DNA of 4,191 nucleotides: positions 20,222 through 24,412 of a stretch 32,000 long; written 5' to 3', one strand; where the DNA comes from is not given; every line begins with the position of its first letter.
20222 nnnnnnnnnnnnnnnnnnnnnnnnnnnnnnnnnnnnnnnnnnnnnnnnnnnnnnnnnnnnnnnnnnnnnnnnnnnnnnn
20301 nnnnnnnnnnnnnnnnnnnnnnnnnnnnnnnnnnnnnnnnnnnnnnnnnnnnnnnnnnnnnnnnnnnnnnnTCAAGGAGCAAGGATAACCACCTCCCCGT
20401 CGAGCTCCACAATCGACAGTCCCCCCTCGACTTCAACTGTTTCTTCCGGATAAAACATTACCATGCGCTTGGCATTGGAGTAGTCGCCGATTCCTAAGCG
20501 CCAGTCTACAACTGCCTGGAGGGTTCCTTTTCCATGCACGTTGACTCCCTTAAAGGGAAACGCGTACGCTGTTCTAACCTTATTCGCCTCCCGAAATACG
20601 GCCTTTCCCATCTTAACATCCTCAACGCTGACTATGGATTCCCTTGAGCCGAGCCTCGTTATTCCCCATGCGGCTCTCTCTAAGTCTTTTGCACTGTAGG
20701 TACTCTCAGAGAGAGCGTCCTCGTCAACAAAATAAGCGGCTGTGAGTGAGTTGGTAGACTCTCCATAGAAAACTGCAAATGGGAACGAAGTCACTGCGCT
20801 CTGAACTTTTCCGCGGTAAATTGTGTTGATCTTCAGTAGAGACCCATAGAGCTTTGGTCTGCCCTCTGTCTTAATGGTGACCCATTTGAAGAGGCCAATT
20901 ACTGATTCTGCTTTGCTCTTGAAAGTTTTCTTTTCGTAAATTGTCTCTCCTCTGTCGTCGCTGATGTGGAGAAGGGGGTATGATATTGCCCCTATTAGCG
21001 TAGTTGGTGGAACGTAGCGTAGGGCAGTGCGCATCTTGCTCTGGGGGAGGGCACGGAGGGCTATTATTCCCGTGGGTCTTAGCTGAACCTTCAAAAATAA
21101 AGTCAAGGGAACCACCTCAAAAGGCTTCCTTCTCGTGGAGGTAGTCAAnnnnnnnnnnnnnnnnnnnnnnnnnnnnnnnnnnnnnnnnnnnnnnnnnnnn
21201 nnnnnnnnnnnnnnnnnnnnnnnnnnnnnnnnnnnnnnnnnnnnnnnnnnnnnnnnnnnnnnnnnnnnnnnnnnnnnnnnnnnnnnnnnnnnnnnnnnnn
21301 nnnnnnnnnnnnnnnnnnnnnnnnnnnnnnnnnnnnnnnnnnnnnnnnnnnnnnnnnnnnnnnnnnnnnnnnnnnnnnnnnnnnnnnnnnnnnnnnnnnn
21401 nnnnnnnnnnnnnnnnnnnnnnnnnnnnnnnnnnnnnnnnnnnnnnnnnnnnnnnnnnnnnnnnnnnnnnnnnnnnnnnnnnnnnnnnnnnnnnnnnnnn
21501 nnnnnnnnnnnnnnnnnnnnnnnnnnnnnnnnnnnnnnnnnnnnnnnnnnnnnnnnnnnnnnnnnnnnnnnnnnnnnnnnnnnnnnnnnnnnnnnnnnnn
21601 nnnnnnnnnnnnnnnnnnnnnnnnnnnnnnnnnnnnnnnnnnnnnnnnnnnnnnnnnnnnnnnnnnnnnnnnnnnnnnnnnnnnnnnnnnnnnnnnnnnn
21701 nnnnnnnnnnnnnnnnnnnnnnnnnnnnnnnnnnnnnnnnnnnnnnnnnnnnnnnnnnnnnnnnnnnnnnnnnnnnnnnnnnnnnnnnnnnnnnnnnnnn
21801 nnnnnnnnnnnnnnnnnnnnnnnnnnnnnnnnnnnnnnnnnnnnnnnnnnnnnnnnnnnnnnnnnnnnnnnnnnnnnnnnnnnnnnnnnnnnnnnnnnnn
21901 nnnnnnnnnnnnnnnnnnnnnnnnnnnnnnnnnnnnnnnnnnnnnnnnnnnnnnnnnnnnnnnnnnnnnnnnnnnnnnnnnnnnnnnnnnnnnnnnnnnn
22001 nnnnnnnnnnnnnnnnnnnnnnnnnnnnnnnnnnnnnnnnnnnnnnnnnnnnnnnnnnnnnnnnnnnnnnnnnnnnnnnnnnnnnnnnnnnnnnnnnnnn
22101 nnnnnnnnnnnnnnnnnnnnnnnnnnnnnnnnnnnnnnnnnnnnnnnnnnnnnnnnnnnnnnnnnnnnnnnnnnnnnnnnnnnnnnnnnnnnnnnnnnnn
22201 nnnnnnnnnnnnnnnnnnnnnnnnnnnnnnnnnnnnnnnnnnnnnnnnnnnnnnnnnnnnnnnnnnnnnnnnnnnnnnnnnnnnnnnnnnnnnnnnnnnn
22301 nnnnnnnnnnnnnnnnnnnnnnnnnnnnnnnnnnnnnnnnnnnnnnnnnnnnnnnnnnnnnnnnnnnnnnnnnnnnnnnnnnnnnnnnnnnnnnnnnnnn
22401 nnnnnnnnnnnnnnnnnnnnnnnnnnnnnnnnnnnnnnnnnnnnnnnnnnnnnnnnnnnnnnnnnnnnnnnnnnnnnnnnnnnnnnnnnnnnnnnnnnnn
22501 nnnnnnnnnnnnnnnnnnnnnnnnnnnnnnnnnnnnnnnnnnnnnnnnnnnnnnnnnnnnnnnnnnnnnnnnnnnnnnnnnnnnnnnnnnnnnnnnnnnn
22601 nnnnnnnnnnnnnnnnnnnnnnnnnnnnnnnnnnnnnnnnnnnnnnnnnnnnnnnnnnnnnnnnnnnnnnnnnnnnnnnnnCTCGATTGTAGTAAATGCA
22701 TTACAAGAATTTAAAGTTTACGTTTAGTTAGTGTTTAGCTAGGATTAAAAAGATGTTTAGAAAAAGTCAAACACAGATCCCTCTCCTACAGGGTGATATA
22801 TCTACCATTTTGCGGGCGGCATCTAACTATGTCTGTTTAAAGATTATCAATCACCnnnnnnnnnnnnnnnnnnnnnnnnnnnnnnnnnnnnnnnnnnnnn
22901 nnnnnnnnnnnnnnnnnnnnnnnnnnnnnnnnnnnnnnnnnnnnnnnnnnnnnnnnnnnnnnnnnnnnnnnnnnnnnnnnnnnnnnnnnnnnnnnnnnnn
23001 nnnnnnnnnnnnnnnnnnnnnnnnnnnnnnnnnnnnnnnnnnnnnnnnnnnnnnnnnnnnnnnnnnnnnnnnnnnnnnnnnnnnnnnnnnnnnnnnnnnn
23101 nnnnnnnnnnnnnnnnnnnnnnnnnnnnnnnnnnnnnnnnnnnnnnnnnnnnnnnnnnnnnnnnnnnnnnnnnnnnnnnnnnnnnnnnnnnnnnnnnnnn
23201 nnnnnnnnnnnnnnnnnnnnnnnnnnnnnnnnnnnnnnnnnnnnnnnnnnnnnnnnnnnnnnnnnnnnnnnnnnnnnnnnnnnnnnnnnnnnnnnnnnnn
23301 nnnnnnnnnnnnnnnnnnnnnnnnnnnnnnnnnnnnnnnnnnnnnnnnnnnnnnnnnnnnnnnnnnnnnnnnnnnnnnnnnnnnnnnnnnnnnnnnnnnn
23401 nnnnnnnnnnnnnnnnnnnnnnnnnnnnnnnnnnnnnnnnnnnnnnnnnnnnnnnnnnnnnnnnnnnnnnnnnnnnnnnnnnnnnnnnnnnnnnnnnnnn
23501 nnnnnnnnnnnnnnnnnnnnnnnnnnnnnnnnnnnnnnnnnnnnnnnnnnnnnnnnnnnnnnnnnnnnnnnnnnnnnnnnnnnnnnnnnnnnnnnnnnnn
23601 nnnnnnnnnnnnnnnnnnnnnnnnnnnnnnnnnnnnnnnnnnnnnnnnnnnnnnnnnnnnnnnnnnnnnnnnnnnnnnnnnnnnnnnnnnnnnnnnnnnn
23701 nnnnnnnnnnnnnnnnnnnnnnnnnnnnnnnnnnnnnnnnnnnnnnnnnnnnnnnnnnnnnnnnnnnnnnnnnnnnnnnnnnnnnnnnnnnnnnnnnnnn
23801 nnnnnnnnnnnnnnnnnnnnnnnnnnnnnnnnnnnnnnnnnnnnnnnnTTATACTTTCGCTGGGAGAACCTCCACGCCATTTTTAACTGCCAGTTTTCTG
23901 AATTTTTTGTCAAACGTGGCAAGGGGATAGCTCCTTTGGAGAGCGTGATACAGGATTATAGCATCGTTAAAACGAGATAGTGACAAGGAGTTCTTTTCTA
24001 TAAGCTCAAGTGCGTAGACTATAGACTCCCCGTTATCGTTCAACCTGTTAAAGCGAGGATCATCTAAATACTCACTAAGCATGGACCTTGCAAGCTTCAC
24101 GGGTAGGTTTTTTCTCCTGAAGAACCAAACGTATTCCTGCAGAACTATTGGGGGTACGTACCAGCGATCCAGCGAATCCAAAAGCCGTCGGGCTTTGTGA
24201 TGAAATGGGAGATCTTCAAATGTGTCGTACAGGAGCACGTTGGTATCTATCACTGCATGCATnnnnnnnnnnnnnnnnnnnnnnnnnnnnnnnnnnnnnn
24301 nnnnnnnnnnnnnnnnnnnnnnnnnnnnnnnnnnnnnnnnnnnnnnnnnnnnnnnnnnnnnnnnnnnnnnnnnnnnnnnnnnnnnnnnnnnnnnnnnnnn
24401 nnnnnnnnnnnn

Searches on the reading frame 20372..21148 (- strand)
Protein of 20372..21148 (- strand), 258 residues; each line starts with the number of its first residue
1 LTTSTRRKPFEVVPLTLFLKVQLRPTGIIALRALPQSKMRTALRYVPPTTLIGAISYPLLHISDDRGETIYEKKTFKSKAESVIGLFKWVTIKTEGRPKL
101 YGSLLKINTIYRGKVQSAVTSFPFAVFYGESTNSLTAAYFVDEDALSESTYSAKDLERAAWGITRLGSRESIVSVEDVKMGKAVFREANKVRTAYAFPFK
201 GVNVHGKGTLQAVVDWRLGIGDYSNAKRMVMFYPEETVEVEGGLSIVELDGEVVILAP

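Call 5: search_protein_families(library=pfam, proteins=[window:20372-21148:-])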
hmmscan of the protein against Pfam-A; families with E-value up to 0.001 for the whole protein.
window:20372-21148:- (258 aa): 0 families

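Call 30: search_protein_families(library=padloc, proteins=[window:20372-21148:-], max_evalue=0.01)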
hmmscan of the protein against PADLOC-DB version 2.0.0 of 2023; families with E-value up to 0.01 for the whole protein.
window:20372-21148:- (258 aa): 6 families
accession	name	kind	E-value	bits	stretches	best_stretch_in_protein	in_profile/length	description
PDLC01366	Cas5a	-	4.6e-58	194.1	1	18-213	2-178/178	CAS-I-A; effector_G5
PDLC01453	Cas5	-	2.5e-48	162.7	1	19-255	4-204/205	CAS-I; effector_G5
PDLC01262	Cas5a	-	1.8e-36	123.9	1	19-198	3-168/168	CAS-I-A; effector_G5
PDLC01306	Cas5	-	6.8e-15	53.7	1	32-217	13-162/174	CAS-I; effector_G5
PDLC00946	Cas5a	-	1.7e-13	49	1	37-198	17-171/173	"CRISPR-associated protein Cas5, subtype I-A/APERN"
PDLC01551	Cas5a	-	1.4e-08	32.6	1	47-200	31-182/247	CAS-I-A; effector_G5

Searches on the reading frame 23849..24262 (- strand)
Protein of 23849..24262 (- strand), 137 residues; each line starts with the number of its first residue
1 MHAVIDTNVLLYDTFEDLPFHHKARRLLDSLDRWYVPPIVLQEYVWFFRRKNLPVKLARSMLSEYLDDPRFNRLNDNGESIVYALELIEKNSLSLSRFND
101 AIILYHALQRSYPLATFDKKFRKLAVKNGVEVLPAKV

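Call 4: search_protein_families(library=pfam, proteins=[window:23849-24262:-])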
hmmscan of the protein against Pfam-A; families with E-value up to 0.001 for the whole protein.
window:23849-24262:- (137 aa): 1 family
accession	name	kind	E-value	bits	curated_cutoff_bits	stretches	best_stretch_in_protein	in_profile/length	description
PF01850.27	PIN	-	1.7e-20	74.3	23.6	1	4-126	2-119/120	PIN domain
